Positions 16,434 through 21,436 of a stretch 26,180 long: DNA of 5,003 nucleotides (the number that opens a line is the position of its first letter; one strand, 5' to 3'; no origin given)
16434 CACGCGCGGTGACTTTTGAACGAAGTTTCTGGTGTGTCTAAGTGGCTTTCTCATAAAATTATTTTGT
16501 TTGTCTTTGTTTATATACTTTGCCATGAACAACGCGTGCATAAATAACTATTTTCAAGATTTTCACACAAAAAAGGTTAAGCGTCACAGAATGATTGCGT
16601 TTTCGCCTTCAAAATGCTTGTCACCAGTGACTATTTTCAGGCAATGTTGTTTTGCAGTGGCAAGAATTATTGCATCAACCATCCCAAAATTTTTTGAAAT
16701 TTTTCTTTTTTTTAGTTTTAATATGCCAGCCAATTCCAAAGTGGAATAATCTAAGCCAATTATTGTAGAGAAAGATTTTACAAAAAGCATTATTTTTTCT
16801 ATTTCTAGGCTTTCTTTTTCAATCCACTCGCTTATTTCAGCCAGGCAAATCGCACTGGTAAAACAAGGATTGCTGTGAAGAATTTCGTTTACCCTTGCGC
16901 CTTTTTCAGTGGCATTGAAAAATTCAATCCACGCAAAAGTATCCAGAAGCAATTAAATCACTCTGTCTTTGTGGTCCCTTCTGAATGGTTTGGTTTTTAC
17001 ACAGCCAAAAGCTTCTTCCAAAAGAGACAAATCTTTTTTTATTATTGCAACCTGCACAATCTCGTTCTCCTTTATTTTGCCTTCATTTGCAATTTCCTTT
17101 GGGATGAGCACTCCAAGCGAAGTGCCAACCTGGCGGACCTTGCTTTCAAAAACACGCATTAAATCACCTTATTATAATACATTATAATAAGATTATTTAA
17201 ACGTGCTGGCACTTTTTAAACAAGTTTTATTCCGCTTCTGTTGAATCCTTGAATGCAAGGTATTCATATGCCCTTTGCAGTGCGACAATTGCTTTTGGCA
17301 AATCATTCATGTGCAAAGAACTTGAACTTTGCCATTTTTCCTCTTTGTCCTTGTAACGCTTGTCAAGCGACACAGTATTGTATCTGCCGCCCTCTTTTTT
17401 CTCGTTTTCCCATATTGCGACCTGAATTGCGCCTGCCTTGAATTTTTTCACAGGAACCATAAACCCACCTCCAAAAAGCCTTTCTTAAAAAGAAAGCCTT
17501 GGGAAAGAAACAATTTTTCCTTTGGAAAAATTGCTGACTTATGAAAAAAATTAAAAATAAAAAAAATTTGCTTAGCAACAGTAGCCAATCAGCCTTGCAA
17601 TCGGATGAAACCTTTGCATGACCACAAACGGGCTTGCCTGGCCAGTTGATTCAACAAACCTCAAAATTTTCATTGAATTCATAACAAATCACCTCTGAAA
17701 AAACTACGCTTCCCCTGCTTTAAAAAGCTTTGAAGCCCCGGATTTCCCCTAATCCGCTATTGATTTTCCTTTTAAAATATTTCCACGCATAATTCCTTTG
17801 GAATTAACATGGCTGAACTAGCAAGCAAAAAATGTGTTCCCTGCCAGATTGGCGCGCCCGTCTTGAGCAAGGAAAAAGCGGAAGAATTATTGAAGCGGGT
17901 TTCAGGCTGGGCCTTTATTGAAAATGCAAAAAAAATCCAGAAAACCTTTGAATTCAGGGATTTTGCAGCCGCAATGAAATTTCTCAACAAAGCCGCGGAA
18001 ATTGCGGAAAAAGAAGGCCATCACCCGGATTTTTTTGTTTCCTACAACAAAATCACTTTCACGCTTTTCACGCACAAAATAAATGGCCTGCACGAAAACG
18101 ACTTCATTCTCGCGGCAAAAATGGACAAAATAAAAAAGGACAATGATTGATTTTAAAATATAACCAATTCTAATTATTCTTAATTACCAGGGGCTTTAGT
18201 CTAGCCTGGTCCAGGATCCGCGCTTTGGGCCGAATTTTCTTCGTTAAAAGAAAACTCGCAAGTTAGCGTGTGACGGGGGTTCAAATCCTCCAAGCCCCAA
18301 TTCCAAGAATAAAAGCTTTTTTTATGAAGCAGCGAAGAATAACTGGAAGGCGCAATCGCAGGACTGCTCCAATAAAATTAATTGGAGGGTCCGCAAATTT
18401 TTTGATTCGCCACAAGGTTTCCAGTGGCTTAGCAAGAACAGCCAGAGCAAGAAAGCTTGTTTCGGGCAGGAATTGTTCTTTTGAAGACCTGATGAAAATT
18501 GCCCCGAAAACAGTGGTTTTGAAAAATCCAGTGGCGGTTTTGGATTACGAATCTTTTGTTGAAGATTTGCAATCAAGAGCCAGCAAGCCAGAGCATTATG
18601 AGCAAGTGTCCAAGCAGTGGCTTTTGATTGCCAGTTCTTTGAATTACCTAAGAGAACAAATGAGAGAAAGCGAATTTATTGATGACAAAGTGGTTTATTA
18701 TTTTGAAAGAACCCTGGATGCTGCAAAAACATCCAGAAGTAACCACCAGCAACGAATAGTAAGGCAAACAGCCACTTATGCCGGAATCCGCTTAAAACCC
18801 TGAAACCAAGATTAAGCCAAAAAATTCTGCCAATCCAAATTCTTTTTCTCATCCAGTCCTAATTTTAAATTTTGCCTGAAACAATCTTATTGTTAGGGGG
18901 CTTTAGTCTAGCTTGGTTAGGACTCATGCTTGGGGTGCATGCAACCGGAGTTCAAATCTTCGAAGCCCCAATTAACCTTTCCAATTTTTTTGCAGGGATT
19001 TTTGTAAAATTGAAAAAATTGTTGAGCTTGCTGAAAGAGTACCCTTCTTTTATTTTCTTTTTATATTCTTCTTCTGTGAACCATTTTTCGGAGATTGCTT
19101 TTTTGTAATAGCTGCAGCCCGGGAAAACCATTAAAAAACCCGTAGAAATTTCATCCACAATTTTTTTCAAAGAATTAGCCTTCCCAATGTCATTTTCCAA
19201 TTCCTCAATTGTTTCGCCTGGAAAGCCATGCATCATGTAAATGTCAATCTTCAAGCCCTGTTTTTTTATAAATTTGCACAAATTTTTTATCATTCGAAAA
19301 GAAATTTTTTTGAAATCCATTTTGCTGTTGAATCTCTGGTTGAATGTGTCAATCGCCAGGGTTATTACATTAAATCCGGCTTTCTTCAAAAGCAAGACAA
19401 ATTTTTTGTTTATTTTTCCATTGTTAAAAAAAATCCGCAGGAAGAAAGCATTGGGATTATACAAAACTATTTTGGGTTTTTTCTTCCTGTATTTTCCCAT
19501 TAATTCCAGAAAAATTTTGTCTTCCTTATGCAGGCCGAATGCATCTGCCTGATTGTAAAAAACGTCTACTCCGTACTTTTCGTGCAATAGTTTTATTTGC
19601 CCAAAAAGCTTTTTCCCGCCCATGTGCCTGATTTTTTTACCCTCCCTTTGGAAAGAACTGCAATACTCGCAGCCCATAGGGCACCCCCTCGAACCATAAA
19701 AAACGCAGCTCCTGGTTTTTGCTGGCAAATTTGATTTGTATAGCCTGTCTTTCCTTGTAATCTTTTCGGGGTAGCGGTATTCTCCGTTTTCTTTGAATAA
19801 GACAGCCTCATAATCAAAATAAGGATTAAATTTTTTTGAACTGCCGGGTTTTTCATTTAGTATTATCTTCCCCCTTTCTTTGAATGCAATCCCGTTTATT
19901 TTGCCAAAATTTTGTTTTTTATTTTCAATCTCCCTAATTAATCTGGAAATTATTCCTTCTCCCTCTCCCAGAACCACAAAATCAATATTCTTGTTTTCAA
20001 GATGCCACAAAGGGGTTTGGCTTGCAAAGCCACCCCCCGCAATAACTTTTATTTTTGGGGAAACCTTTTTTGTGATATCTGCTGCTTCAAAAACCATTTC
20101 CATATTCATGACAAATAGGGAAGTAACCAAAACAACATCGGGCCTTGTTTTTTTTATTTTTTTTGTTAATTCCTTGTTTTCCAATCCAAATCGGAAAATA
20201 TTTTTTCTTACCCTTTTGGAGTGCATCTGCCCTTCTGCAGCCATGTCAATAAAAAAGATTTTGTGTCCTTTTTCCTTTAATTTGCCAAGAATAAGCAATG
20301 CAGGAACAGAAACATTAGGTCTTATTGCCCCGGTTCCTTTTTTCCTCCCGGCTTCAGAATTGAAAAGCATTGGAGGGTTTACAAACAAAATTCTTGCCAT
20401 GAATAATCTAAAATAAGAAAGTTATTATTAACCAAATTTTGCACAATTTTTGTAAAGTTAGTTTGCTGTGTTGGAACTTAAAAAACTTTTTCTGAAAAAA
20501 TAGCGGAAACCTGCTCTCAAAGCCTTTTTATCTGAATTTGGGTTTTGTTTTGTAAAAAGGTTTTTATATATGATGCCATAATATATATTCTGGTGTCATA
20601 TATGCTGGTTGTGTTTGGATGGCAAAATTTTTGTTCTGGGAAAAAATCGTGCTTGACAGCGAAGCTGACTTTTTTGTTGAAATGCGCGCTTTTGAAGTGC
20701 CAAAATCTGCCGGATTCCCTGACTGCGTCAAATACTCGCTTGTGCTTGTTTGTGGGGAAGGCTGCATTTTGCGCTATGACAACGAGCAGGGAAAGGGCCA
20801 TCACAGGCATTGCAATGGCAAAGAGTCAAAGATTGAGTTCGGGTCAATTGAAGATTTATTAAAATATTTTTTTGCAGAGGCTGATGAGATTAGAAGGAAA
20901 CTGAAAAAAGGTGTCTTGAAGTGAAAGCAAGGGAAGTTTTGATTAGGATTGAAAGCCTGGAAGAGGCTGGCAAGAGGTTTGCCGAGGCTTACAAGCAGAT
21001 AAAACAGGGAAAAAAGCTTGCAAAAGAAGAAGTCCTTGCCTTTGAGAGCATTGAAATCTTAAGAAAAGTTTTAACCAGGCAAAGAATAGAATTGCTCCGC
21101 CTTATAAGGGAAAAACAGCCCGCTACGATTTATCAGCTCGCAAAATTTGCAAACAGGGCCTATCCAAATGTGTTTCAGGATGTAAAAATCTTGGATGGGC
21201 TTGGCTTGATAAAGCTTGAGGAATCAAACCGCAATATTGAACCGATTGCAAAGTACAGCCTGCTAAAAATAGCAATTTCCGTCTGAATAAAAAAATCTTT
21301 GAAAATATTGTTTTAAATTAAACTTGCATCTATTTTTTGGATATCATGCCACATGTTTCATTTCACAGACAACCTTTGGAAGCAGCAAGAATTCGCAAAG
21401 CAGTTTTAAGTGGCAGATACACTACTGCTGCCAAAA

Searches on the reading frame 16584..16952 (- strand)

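Call 25: search_protein_families(library=pfam, proteins=[window:16584-16952:-], max_evalue=0.001)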
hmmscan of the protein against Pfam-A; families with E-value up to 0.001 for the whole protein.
window:16584-16952:- (122 aa): 1 family
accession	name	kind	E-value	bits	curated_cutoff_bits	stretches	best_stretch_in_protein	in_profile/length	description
PF01850.27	PIN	-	1.6e-12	48.5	23.6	1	1-115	1-115/120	PIN domain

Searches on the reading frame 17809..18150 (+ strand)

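Call 25: search_protein_families(library=pfam, proteins=[window:17809-18150:+], max_evalue=0.001)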
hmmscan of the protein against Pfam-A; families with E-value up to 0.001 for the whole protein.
window:17809-18150:+ (113 aa): 1 family
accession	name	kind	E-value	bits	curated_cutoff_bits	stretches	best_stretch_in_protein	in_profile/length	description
PF01329.24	Pterin_4a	-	1.6e-32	111.9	26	1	18-108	2-91/91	Pterin 4 alpha carbinolamine dehydratase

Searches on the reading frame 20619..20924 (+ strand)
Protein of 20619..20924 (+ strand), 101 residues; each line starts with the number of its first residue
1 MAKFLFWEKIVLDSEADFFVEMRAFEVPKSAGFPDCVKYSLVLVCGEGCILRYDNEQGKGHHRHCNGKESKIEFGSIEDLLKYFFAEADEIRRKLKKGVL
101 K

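Call 79: search_protein_families(library=pfam, proteins=[window:20619-20924:+], max_evalue=0.001)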
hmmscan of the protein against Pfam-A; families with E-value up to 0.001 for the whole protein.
window:20619-20924:+ (101 aa): 1 family
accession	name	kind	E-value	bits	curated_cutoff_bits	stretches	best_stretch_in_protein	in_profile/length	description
PF20126.4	TumE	-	2.8e-12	46.9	23.4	1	18-87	7-79/81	Toxin TumE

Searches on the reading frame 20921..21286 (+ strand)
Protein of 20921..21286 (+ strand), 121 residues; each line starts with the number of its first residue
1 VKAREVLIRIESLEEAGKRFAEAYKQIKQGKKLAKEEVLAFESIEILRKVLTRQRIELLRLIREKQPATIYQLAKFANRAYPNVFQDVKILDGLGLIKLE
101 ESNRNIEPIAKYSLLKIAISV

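Call 25: search_protein_families(library=pfam, proteins=[window:20921-21286:+], max_evalue=0.001)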
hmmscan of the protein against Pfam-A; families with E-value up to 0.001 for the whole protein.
window:20921-21286:+ (121 aa): 2 families
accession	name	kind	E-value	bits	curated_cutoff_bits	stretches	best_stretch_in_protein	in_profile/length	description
PF25212.1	HVO_A0114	-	2.3e-22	79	27.6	1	35-113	4-82/84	HVO_A0114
PF01047.28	MarR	-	1.4e-05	25.3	24.6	1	51-102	1-52/59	MarR family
